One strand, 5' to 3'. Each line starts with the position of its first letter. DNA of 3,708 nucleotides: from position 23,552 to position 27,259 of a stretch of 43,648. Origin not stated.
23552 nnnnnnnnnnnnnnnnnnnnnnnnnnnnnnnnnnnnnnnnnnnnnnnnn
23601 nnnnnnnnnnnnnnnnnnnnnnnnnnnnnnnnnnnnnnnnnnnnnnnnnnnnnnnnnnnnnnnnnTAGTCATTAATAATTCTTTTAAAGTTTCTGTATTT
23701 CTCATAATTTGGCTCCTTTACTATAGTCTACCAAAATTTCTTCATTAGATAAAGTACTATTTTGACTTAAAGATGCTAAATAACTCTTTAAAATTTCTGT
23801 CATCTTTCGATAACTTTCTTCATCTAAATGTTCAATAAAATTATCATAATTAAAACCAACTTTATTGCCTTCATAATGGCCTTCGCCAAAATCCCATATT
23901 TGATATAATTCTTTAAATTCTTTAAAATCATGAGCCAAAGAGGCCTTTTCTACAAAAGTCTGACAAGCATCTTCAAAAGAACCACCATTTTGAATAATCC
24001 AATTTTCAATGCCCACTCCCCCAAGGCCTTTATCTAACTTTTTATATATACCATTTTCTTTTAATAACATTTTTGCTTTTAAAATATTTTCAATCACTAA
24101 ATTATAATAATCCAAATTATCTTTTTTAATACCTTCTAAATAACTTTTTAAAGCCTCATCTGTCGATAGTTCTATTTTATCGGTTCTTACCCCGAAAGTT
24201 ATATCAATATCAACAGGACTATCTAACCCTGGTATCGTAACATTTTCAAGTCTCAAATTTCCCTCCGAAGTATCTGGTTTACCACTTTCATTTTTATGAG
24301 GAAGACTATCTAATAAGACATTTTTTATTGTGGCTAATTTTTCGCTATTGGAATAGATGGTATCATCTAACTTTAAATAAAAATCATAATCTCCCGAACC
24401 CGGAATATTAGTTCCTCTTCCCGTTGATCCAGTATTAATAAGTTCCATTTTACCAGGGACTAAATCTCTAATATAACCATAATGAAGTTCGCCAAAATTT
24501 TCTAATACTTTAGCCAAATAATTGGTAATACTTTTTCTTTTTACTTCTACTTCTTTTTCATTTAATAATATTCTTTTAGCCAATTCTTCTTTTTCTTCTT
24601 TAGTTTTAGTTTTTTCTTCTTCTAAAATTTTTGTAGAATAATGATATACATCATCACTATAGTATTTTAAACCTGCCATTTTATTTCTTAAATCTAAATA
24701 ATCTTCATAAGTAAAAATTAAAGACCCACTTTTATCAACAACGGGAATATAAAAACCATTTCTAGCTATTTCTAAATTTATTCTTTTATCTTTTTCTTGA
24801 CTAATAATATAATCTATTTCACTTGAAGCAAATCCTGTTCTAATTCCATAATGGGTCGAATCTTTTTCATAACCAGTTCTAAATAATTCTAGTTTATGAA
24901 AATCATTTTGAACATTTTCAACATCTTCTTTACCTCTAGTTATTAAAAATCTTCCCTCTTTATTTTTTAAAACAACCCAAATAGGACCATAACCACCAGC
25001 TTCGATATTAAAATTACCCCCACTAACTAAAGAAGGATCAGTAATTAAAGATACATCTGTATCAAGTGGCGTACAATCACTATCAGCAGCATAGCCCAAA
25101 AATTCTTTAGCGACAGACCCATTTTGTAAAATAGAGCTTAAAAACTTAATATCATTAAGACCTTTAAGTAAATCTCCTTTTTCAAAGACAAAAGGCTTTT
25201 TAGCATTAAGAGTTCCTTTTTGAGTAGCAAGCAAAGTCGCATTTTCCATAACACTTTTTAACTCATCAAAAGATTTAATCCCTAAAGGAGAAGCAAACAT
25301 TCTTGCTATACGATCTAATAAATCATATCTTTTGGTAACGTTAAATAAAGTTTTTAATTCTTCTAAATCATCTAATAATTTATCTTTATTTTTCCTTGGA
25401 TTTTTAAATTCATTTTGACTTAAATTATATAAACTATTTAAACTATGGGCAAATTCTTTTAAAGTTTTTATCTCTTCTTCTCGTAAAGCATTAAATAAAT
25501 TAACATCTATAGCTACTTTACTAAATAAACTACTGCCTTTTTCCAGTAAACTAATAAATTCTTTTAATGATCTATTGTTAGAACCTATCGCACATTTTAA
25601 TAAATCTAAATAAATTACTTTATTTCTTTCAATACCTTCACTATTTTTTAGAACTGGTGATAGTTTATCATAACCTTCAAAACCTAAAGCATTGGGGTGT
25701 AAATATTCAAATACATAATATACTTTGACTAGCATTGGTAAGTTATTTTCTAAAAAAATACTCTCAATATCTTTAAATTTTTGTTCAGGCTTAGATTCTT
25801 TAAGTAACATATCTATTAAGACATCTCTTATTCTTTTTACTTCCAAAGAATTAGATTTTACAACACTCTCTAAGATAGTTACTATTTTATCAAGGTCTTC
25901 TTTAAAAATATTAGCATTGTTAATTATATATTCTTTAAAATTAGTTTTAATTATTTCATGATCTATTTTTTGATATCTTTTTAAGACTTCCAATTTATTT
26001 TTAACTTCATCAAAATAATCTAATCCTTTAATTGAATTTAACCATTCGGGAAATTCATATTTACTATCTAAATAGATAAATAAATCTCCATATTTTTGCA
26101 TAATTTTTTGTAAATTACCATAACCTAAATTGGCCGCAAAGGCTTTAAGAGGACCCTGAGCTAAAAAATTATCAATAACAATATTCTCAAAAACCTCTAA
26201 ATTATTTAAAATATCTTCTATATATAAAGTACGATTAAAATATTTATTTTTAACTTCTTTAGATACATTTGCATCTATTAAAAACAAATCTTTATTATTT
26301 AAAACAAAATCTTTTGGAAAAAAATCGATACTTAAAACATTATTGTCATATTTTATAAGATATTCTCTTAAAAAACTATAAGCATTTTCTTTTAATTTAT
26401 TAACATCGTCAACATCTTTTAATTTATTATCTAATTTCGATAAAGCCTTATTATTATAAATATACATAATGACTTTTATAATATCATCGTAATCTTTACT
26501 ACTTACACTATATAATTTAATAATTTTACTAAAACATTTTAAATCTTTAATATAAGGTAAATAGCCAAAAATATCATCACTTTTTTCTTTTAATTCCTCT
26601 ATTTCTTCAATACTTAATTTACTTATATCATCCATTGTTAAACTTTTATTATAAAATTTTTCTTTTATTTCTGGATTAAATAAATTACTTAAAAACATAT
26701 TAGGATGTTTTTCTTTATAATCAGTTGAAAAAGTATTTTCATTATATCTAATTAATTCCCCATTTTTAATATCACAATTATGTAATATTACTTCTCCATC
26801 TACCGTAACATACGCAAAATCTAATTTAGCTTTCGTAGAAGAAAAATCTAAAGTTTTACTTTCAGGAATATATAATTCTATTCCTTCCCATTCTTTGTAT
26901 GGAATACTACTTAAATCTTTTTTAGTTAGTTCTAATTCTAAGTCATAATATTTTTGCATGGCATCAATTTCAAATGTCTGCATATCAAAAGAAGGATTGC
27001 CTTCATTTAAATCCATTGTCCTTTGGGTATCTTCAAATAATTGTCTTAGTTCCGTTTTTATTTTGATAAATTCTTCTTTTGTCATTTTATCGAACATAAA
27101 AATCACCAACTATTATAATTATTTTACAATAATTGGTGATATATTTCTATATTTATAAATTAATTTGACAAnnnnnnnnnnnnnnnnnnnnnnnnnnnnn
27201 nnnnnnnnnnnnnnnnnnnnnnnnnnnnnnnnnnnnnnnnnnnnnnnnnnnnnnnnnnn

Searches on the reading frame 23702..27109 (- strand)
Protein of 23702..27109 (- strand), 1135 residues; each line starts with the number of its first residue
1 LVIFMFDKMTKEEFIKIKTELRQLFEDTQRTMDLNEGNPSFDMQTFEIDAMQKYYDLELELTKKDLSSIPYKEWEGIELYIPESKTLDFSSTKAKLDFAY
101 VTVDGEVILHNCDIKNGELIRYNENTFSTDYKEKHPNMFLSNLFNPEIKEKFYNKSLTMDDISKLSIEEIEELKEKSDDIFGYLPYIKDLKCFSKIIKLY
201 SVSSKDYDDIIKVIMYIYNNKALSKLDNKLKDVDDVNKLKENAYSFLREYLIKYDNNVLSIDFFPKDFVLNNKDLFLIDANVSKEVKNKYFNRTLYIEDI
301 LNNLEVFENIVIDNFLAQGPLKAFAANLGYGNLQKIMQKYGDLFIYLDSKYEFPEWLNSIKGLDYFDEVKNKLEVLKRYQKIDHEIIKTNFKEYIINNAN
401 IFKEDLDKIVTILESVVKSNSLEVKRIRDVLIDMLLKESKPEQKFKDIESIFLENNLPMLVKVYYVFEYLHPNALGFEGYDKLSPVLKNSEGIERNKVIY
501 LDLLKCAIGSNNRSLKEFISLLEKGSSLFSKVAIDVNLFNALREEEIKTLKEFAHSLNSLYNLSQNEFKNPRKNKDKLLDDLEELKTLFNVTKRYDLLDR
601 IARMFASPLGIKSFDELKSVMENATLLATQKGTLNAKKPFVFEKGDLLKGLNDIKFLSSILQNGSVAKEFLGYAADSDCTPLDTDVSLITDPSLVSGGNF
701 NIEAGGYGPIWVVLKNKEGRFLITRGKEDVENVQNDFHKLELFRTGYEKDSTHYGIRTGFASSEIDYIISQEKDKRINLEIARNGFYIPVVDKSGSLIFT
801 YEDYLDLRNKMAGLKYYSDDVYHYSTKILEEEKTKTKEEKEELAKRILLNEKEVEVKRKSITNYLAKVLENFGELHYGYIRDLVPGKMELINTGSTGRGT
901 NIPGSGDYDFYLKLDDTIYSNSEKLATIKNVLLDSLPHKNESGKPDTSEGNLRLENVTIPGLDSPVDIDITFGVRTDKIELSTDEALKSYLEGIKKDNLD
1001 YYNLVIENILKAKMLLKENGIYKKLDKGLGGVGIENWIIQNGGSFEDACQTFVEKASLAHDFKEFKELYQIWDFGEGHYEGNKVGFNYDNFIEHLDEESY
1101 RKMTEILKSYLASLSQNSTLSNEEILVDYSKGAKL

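Call 3: search_protein_families(library=pfam, proteins=[window:23702-27109:-], max_evalue=0.1)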
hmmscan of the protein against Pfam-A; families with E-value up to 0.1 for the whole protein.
window:23702-27109:- (1135 aa): 1 family
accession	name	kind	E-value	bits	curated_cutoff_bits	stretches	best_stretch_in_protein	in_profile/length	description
PF07500.19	TFIIS_M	-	0.079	13.8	29.2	1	124-178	46-104/114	Transcription factor S-II (TFIIS), central domain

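Call 4: search_protein_families(library=padloc, proteins=[window:23702-27109:-], max_evalue=0.1)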
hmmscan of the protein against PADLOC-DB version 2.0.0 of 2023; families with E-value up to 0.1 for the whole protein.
window:23702-27109:- (1135 aa): 1 family
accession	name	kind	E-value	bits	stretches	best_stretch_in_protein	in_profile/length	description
PDLC00776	Cyclase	-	0.00053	17.5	1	888-938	44-95/287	oligonucleotide-cyclase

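Call 5: search_protein_families(library=ncbifam, proteins=[window:23702-27109:-], max_evalue=0.1)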
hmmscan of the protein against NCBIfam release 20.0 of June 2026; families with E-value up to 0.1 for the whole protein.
window:23702-27109:- (1135 aa): 0 families

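Call 6: search_protein_families(library=phrogs, proteins=[window:23702-27109:-], max_evalue=0.1)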
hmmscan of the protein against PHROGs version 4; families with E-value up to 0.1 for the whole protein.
window:23702-27109:- (1135 aa): 0 families

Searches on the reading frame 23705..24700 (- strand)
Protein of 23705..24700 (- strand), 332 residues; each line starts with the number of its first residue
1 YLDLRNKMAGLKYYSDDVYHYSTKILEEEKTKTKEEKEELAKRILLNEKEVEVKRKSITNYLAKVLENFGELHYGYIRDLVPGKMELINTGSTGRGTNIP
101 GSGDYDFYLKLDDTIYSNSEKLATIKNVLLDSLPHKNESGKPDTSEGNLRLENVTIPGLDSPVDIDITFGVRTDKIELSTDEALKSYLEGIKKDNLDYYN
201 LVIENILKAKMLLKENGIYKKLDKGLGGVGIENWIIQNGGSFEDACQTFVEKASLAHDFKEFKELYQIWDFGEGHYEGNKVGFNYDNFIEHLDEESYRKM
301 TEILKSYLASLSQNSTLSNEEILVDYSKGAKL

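Call 93: search_solved_structures(query=window:23705-24700:-, max_evalue=0.1, show_alignments=1)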
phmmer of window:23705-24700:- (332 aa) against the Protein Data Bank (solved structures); distinct sequences matched with E-value up to 0.1: 0.
